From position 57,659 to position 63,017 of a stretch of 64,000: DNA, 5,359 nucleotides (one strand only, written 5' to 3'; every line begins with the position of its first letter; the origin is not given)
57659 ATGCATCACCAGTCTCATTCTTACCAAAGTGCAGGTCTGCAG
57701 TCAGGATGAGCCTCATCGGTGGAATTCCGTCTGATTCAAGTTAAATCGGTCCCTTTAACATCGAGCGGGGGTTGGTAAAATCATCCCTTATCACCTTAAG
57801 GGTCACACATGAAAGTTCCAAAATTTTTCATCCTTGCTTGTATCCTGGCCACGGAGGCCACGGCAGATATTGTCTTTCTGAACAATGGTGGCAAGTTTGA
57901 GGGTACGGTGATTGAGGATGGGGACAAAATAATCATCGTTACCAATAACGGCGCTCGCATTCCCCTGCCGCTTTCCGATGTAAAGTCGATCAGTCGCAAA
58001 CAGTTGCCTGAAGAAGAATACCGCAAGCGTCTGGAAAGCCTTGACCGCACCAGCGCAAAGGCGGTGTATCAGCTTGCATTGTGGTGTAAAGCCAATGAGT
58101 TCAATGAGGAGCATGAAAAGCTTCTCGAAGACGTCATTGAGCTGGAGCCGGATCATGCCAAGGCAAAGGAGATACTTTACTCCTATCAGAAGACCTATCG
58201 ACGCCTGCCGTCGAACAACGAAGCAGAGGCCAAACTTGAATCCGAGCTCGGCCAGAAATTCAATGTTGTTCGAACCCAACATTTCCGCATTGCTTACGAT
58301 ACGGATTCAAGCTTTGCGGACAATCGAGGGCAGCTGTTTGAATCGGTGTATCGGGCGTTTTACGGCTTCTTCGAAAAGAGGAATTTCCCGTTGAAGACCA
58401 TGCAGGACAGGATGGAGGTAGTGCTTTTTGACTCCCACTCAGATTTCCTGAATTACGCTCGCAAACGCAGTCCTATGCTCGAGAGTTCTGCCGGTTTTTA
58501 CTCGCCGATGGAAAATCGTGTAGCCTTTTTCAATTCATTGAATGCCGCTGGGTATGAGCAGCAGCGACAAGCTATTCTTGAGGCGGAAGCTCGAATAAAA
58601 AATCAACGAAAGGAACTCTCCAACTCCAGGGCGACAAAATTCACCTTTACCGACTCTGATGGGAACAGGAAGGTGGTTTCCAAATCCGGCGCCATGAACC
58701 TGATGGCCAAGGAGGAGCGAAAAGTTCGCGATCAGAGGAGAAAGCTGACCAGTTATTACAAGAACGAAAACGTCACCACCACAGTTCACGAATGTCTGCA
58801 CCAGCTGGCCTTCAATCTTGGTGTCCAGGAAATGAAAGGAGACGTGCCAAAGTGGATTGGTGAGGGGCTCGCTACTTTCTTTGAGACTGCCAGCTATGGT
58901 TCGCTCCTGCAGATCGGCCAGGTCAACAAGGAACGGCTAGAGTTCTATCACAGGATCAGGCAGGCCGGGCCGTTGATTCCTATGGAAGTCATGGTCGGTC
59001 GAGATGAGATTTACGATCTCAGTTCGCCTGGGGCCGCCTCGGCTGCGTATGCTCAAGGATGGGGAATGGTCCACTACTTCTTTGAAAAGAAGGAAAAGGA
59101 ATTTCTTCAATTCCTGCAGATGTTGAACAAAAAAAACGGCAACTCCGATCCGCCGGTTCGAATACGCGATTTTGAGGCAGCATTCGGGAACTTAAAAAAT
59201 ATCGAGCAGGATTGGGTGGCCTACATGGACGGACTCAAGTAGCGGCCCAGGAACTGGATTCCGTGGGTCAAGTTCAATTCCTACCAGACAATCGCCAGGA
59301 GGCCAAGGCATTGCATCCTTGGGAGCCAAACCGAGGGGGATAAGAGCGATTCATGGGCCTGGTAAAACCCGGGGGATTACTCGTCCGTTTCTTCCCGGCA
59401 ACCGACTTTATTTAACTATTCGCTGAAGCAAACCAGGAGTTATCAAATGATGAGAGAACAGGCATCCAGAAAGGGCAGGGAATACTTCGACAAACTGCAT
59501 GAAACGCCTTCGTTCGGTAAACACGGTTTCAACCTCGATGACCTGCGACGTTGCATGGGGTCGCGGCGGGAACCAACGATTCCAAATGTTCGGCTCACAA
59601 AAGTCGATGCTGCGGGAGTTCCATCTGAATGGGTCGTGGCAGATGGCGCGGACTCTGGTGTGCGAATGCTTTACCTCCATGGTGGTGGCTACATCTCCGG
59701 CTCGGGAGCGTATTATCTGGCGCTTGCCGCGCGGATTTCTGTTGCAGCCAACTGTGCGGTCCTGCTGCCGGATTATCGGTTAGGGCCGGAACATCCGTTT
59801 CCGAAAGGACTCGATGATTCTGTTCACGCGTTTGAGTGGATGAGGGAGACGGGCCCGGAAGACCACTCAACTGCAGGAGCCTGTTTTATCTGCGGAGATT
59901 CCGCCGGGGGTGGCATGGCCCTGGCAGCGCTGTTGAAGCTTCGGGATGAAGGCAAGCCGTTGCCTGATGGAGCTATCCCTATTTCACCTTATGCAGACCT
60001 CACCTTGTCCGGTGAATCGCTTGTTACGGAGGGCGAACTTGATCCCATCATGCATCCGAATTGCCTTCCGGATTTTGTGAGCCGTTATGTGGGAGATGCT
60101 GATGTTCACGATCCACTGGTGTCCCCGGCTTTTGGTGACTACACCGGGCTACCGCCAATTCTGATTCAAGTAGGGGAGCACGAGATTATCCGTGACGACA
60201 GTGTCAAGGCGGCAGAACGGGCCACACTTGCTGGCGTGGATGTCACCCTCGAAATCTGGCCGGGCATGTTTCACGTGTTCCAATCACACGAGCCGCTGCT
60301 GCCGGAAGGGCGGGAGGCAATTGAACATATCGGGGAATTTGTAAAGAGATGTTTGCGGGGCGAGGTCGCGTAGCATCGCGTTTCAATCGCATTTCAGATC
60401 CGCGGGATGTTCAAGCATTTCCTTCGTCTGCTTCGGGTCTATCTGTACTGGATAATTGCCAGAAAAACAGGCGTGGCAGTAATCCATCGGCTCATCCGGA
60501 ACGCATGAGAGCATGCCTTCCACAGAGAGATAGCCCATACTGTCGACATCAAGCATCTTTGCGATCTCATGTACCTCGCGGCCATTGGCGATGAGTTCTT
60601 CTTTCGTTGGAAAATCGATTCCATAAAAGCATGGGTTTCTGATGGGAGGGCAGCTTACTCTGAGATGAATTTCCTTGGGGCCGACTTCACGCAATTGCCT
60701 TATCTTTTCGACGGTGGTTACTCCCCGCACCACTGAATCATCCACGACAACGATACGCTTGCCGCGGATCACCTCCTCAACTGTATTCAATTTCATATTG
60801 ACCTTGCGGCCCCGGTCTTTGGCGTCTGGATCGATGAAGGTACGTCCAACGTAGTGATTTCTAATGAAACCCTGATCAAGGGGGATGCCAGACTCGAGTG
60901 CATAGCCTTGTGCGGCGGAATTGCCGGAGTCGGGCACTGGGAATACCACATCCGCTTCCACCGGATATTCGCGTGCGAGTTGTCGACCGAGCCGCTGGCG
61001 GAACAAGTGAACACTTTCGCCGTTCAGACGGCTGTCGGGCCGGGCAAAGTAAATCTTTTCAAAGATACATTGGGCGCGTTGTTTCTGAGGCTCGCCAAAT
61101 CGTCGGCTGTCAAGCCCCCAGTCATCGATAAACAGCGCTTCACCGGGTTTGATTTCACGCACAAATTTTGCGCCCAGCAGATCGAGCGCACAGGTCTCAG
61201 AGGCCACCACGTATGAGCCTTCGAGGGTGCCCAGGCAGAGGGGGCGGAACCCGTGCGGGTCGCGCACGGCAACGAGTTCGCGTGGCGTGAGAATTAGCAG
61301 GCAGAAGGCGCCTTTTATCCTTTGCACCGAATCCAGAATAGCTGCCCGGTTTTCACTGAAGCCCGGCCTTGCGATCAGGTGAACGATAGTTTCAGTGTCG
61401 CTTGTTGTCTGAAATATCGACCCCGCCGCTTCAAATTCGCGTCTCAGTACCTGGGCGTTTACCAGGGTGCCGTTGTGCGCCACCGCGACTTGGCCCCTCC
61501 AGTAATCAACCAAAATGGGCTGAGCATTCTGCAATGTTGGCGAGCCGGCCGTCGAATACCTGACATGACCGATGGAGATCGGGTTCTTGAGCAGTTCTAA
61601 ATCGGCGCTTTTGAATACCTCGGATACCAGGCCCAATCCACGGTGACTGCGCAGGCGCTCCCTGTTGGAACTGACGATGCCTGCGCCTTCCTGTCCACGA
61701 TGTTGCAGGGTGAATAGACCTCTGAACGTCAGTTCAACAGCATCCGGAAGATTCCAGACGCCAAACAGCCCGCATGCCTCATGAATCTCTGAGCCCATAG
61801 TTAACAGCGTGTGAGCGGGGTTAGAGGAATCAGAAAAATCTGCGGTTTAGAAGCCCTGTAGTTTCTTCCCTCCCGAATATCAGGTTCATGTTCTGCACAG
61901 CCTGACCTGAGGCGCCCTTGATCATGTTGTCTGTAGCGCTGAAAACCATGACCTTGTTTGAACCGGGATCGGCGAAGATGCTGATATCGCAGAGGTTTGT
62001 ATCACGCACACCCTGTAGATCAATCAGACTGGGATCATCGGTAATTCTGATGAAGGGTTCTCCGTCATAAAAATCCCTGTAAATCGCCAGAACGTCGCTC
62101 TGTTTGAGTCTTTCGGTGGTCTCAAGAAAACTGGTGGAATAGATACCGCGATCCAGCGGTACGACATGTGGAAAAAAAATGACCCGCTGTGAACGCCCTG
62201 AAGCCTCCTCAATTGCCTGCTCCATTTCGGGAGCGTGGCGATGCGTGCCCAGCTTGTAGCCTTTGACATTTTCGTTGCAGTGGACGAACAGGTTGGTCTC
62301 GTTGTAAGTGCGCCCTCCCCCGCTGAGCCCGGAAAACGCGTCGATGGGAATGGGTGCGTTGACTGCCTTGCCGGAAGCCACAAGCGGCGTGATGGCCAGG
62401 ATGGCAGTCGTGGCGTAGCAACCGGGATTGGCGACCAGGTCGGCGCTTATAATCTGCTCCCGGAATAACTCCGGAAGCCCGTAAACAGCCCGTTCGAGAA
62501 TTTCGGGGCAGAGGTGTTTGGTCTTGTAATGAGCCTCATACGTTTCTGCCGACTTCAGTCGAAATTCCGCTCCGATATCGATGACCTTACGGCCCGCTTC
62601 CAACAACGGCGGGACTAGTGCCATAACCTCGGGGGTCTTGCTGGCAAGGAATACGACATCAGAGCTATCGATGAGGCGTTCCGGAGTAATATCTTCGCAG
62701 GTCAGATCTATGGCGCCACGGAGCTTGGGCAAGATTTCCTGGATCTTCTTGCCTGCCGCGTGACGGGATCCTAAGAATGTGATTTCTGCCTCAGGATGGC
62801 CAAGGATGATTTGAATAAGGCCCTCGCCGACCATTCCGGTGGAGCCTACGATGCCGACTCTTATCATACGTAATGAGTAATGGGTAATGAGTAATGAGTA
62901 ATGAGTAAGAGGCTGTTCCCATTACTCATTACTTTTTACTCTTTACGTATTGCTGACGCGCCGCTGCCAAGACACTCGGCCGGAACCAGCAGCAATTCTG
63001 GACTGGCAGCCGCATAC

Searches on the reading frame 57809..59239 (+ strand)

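Call 35: search_protein_families(library=pfam, proteins=[window:57809-59239:+], max_evalue=0.00001)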
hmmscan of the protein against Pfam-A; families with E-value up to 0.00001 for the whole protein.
window:57809-59239:+ (477 aa): 1 family
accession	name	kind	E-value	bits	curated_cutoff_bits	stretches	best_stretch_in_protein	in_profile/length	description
PF07607.17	DUF1570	-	3.8e-24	85.9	22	1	321-442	1-125/129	Protein of unknown function (DUF1570)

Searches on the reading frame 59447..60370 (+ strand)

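Call 35: search_protein_families(library=pfam, proteins=[window:59447-60370:+], max_evalue=0.00001)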
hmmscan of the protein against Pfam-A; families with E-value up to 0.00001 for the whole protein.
window:59447-60370:+ (308 aa): 3 families
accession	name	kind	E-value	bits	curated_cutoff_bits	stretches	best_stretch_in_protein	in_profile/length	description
PF07859.19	Abhydrolase_3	-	2.4e-55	188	25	1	74-279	1-209/210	alpha/beta hydrolase fold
PF10340.15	Say1_Mug180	-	1.9e-11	43.9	21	1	74-191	125-243/374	Steryl acetyl hydrolase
PF20434.5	BD-FAE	-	7.5e-08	32.6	26.8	1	74-161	16-106/215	BD-FAE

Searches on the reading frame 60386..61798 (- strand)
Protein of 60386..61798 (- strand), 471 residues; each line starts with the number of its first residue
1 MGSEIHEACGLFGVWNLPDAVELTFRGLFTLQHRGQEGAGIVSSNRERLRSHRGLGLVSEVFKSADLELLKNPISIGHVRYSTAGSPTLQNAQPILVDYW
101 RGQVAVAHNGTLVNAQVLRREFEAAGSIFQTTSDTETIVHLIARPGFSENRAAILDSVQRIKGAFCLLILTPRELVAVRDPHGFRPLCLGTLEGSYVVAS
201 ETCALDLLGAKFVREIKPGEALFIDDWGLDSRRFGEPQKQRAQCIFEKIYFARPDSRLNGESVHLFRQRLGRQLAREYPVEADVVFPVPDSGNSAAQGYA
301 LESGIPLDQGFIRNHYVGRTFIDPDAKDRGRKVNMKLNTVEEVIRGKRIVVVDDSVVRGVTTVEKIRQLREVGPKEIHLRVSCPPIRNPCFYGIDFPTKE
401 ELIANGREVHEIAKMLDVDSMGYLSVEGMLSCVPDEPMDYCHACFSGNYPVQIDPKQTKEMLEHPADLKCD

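Call 35: search_protein_families(library=pfam, proteins=[window:60386-61798:-], max_evalue=0.00001)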
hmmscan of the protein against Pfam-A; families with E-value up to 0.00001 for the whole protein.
window:60386-61798:- (471 aa): 4 families
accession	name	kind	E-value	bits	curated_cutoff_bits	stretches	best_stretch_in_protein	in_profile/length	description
PF13537.11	GATase_7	-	1.5e-20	73.9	25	1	90-205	11-121/123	Glutamine amidotransferase domain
PF13522.11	GATase_6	-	2.9e-19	69.8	27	1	71-201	9-130/130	Glutamine amidotransferase domain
PF00156.33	Pribosyltran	-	3.3e-08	33.4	26.3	1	272-383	20-124/158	Phosphoribosyl transferase domain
PF13230.11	GATase_4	-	7.9e-07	28.7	23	1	70-126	69-126/272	Glutamine amidotransferases class-II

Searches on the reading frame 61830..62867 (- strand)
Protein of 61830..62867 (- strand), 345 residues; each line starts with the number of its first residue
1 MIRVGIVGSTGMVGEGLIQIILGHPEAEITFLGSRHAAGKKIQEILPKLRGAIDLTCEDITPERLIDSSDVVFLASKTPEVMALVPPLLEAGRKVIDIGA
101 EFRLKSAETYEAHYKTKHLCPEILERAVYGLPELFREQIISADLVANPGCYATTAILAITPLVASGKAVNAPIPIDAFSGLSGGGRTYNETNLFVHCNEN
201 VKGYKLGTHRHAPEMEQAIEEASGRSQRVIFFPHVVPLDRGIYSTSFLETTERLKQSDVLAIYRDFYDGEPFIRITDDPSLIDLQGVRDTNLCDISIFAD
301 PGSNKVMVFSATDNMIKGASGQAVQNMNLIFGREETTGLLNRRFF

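Call 35: search_protein_families(library=pfam, proteins=[window:61833-62867:-], max_evalue=0.00001)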
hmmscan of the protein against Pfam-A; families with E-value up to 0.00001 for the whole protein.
window:61833-62867:- (345 aa): 2 families
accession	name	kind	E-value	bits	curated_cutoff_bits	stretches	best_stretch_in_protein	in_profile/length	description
PF22698.1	Semialdhyde_dhC_1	-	1.2e-50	172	27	1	150-314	1-165/165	Semialdehyde dehydrogenase, dimerisation domain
PF01118.30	Semialdhyde_dh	-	3.7e-27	95.6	26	1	3-140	1-119/121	Semialdehyde dehydrogenase, NAD binding domain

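Call 52: find_encoding_contigs(protein=window:61830-62867:-, flank=10000, max_places=1)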
Protein window:61830-62867:- (345 aa): 4 contigs read that carry it; 1 place shown.
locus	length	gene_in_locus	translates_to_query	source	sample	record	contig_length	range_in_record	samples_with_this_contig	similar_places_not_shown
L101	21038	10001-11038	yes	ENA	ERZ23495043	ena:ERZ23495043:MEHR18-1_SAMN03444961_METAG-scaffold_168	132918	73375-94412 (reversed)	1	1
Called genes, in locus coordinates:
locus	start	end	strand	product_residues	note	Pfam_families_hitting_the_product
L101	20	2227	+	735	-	PF25145:NfeD1b_N, PF01972:SDH_protease (faint), PF25145:NfeD1b_N, PF24961:NfeD_membrane, PF01957:NfeD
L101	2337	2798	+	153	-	PF01957:NfeD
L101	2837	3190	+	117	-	PF11969:DcpS_C, PF01230:HIT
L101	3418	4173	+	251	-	PF04012:PspA_IM30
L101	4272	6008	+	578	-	PF00004:AAA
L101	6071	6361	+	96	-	-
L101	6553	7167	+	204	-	PF00081:Sod_Fe_N, PF02777:Sod_Fe_C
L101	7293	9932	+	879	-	PF16126:DUF4838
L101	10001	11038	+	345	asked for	PF01118:Semialdhyde_dh, PF22698:Semialdhyde_dhC_1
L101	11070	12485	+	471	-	PF13230:GATase_4 (weak), PF13522:GATase_6, PF13537:GATase_7, PF00156:Pribosyltran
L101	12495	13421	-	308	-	PF10340:Say1_Mug180, PF20434:BD-FAE, PF07859:Abhydrolase_3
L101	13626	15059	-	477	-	PF07607:DUF1570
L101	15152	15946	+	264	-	PF00149:Metallophos, PF12850:Metallophos_2 (faint)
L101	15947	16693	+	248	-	PF01928:CYTH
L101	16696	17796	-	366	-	PF01839:FG-GAP (faint), PF15907:Itfg2 (faint), PF13517:FG-GAP_3 (weak)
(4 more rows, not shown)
